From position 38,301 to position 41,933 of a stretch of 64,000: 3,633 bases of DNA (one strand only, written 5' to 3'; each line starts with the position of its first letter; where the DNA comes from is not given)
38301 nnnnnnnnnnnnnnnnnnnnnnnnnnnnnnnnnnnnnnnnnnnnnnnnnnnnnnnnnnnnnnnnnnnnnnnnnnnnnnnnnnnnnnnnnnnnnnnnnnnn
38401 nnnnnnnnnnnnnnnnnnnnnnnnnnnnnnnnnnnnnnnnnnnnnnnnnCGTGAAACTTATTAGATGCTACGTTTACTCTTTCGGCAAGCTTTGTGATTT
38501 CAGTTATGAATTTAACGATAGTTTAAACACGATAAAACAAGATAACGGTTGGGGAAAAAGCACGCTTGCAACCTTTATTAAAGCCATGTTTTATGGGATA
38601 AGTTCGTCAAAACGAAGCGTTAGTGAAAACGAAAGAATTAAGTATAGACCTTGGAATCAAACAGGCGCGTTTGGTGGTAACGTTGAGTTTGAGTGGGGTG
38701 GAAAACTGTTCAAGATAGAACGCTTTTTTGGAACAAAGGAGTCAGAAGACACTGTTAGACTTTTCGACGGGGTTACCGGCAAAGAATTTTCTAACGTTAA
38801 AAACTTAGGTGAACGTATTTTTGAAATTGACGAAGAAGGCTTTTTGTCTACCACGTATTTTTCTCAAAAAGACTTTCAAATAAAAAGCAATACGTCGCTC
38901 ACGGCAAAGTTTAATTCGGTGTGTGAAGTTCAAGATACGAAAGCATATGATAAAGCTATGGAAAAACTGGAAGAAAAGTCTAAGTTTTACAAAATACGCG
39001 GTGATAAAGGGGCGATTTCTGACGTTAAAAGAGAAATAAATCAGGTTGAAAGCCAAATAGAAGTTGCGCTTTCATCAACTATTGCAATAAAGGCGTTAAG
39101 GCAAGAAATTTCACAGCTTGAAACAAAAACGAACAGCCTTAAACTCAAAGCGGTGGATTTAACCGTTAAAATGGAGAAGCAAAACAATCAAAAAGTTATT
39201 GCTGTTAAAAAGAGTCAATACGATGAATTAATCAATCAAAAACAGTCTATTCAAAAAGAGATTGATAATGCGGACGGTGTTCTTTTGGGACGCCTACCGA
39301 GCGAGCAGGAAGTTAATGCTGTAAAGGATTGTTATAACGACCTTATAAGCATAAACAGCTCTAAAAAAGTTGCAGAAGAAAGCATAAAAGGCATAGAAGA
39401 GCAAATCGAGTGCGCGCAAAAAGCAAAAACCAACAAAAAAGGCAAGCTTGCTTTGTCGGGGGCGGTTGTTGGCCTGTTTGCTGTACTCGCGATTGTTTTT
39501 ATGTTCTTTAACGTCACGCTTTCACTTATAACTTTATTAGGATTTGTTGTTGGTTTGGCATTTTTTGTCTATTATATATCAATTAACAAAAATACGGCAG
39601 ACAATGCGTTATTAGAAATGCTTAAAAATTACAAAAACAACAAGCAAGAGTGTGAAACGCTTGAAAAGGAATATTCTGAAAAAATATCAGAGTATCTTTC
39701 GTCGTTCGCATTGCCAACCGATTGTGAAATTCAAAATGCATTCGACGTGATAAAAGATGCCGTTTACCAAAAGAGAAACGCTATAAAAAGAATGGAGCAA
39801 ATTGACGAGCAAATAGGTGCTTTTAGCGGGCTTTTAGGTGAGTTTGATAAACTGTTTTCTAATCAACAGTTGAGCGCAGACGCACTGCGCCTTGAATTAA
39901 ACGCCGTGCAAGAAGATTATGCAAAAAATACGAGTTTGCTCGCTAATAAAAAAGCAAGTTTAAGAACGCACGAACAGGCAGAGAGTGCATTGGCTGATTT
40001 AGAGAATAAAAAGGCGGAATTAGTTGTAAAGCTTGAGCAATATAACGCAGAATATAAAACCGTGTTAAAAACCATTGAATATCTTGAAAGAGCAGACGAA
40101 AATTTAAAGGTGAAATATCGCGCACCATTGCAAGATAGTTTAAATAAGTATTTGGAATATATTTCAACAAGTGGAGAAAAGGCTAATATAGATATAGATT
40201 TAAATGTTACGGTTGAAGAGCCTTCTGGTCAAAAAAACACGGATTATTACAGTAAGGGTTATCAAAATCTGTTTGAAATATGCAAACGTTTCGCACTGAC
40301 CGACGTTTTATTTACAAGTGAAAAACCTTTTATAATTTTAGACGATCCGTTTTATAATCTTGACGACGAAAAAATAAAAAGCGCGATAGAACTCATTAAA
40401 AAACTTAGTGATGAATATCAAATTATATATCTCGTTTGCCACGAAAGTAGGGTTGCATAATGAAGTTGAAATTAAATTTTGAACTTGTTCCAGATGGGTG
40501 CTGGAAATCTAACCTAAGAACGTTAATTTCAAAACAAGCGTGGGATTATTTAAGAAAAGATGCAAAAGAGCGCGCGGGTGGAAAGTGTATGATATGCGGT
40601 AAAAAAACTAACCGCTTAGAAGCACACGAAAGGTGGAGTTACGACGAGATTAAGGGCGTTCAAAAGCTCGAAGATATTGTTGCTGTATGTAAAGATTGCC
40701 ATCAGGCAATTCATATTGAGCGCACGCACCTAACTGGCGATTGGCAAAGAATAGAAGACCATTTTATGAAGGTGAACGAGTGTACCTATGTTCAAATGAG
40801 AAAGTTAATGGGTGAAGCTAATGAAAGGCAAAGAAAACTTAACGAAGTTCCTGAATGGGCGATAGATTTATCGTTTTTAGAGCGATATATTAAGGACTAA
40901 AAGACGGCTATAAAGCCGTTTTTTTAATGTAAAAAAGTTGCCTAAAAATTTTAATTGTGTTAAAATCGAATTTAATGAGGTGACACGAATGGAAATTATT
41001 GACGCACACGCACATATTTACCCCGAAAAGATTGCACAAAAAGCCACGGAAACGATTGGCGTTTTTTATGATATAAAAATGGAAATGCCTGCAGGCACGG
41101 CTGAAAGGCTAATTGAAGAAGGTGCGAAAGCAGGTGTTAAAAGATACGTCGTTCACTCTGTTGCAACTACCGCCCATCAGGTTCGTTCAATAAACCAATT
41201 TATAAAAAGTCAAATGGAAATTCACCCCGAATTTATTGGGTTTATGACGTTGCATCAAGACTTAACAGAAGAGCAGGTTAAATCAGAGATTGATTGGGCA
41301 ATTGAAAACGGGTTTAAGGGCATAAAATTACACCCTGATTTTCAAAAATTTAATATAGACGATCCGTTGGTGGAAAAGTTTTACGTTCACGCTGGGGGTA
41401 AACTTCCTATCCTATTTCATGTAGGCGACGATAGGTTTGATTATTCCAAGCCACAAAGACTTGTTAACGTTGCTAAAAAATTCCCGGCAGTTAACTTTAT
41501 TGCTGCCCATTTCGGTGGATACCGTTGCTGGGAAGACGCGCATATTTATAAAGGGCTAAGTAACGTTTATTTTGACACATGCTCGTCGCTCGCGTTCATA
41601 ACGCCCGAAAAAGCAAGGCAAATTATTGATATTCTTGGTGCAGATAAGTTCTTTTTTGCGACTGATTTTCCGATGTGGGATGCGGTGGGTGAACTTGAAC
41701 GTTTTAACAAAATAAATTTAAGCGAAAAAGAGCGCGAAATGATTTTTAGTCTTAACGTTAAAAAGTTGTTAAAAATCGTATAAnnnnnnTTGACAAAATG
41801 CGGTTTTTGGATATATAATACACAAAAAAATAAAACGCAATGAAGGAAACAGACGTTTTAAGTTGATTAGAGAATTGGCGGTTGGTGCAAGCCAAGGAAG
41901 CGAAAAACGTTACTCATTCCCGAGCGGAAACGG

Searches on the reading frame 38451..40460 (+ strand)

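Call 7: search_protein_families(library=pfam, proteins=[window:38451-40460:+])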
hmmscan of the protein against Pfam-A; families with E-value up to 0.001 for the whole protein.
window:38451-40460:+ (669 aa): 1 family
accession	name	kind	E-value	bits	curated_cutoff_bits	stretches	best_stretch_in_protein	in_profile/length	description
PF02463.25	SMC_N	-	1.5e-07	31.5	40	1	176-661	107-195/220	RecF/RecN/SMC N terminal domain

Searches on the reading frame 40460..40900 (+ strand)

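Call 7: search_protein_families(library=pfam, proteins=[window:40460-40900:+])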
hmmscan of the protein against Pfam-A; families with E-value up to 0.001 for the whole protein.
window:40460-40900:+ (146 aa): 1 family
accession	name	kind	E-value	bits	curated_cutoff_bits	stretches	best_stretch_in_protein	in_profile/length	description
PF10621.14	FpoO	-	0.00066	20.4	25.2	1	10-86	28-103/110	F420H2 dehydrogenase subunit FpoO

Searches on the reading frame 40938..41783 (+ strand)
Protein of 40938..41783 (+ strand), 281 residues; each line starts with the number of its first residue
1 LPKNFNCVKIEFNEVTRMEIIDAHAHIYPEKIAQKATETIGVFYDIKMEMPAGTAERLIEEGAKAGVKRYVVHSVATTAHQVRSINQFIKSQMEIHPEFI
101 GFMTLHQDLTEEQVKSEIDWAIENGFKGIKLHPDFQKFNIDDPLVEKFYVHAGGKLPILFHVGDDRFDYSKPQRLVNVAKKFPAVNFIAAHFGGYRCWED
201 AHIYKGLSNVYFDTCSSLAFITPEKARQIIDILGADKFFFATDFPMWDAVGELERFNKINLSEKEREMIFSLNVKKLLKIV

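Call 7: search_protein_families(library=pfam, proteins=[window:40938-41783:+])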
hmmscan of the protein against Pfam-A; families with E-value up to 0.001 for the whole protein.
window:40938-41783:+ (281 aa): 1 family
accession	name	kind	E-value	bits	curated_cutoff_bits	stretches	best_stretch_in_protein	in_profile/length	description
PF04909.20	Amidohydro_2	-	6.7e-27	95.4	26.4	1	21-279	1-288/289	Amidohydrolase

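Call 8: search_protein_families(library=ncbifam, proteins=[window:40938-41783:+])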
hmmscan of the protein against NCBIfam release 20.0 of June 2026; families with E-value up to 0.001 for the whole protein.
window:40938-41783:+ (281 aa): 0 families
